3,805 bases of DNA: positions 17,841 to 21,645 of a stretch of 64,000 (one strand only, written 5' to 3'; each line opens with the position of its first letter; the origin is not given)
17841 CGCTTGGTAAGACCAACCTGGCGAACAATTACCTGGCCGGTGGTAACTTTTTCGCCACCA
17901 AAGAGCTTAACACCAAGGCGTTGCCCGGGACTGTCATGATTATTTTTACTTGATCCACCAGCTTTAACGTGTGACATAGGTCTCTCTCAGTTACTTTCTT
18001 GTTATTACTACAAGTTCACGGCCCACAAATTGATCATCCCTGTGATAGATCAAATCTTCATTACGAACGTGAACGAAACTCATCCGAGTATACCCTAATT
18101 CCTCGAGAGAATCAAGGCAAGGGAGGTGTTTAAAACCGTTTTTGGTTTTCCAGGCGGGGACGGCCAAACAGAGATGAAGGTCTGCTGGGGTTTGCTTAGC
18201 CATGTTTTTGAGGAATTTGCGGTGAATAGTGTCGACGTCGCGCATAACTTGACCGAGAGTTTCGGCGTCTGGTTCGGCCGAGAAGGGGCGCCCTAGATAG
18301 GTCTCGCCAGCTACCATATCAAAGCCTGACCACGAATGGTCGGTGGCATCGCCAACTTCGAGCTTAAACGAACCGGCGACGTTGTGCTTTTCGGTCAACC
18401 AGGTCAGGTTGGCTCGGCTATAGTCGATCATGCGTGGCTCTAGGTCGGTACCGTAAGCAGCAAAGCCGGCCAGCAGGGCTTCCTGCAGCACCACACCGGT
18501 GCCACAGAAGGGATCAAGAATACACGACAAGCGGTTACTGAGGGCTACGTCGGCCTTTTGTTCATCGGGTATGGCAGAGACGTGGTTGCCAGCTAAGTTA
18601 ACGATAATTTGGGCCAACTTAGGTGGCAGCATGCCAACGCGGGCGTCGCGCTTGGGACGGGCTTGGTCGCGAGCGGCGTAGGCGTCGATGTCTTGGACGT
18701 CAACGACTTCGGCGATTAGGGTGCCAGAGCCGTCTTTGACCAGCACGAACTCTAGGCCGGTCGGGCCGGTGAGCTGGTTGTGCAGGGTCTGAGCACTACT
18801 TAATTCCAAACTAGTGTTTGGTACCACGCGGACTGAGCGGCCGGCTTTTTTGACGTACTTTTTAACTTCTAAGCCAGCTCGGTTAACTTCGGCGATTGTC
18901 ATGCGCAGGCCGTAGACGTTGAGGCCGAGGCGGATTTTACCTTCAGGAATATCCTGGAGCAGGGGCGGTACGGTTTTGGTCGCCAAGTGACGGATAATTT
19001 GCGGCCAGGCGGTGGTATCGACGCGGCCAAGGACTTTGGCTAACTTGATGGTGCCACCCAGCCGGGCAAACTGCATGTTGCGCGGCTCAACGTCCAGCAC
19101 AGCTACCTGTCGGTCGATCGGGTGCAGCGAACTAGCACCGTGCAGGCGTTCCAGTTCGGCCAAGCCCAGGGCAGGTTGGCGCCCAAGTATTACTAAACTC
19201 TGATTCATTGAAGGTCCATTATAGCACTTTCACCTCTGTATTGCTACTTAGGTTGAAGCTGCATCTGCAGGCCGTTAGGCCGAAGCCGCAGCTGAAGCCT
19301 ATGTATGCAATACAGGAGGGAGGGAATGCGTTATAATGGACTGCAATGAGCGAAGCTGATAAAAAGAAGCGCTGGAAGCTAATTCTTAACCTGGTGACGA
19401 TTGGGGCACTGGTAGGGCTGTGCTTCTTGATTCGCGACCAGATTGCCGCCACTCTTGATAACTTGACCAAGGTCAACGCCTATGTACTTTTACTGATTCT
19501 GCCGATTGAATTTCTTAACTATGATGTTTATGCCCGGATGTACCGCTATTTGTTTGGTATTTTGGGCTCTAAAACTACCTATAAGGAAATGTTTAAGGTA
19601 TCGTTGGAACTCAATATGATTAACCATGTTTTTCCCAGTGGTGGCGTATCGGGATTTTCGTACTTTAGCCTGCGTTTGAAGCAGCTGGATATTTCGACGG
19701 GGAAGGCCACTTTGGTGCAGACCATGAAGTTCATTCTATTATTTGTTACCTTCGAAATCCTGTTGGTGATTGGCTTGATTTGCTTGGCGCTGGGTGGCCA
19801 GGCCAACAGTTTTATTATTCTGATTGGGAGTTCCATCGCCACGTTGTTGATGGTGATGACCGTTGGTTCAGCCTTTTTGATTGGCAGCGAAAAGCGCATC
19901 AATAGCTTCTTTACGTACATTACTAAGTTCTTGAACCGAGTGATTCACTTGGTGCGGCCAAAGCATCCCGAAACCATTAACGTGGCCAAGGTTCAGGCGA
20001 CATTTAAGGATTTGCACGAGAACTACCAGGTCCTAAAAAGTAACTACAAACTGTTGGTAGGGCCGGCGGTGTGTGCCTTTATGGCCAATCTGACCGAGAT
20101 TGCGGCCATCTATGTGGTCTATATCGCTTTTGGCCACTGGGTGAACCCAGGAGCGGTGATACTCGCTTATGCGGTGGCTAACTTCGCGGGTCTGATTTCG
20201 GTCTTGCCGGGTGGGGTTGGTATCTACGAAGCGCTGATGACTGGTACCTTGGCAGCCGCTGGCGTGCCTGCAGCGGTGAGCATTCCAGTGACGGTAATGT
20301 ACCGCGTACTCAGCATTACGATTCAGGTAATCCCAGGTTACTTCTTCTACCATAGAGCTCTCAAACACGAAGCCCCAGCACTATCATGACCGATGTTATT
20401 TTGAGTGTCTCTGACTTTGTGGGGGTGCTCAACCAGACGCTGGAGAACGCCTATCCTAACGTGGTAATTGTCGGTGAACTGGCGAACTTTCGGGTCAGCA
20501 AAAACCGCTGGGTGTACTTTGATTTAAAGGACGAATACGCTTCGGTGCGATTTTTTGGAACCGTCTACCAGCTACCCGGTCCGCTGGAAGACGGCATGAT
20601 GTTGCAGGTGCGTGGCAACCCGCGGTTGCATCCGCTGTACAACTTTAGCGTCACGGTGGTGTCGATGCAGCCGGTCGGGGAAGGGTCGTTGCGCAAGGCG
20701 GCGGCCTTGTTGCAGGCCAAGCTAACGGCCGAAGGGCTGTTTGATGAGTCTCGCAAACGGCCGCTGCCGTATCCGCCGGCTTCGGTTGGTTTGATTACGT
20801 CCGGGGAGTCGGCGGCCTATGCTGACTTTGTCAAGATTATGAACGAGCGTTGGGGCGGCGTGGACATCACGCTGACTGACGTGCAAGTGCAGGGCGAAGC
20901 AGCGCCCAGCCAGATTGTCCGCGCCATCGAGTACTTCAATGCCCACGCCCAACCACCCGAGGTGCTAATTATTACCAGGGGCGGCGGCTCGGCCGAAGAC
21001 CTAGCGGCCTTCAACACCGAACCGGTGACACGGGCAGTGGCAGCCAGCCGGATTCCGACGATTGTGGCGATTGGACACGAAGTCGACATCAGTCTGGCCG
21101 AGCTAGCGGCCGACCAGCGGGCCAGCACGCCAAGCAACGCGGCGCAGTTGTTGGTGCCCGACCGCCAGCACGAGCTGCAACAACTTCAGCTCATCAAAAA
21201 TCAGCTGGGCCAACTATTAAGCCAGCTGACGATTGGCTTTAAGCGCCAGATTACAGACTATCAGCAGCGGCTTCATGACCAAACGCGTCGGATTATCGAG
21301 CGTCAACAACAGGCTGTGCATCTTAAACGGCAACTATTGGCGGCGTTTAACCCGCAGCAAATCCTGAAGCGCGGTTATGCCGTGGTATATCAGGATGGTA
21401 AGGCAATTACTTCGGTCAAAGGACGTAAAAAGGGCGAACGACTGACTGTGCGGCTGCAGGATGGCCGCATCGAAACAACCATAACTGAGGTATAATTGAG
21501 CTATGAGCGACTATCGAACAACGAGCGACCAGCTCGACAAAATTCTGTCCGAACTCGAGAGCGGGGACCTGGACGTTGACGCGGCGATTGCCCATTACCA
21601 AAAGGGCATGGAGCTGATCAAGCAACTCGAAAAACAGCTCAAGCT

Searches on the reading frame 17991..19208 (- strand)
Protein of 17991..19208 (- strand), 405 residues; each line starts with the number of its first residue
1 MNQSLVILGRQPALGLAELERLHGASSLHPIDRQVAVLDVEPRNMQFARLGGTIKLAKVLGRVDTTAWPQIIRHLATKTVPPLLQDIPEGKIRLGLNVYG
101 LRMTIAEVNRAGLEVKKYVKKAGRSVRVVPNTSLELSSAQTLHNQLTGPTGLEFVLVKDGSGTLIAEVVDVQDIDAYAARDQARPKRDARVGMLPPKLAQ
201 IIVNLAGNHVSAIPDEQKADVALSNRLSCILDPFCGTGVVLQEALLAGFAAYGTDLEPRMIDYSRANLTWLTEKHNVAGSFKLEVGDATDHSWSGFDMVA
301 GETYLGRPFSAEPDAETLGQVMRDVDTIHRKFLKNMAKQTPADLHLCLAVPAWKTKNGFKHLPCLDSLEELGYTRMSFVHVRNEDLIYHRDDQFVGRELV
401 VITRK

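Call 27: search_protein_families(library=pfam, proteins=[window:17991-19208:-])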
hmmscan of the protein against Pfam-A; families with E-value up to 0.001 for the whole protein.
window:17991-19208:- (405 aa): 3 families
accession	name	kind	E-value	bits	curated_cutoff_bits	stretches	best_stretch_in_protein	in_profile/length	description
PF13847.12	Methyltransf_31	-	0.0001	22.5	27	1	230-302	7-81/145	Methyltransferase domain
PF01170.24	UPF0020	-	0.00047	20.3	22.3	0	229-289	31-113/197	RMKL-like, methyltransferase domain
PF13649.12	Methyltransf_25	-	0.00051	21.1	27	0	230-300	1-69/97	Methyltransferase domain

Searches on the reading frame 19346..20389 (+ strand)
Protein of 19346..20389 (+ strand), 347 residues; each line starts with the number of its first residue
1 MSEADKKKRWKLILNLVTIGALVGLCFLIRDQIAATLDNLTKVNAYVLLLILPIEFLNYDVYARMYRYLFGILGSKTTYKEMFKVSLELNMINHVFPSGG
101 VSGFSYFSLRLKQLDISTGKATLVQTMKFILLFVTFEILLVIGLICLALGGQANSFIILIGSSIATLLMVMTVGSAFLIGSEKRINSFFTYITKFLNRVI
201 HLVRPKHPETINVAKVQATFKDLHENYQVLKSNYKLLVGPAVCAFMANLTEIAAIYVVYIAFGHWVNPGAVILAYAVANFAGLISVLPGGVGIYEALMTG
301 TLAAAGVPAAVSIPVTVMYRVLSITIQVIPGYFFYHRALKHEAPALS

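Call 82: search_protein_families(library=pfam, proteins=[window:19346-20389:+], max_evalue=0.00001)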
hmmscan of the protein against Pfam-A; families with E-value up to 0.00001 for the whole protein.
window:19346-20389:+ (347 aa): 1 family
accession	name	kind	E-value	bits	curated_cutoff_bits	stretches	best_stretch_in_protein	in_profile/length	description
PF03706.18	LPG_synthase_TM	-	7.5e-30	104.9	33.4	1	20-331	4-302/302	Lysylphosphatidylglycerol synthase TM region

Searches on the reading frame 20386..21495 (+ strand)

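Call 82: search_protein_families(library=pfam, proteins=[window:20386-21495:+], max_evalue=0.00001)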
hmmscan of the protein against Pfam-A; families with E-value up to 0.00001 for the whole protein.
window:20386-21495:+ (369 aa): 2 families
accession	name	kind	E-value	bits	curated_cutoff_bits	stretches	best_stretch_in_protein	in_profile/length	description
PF02601.20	Exonuc_VII_L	-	5.9e-75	253.1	35.9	2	118-309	1-190/315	Exonuclease VII, large subunit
PF13742.12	tRNA_anti_2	-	9.8e-11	42.2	27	1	6-94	1-94/95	OB-fold nucleic acid binding domain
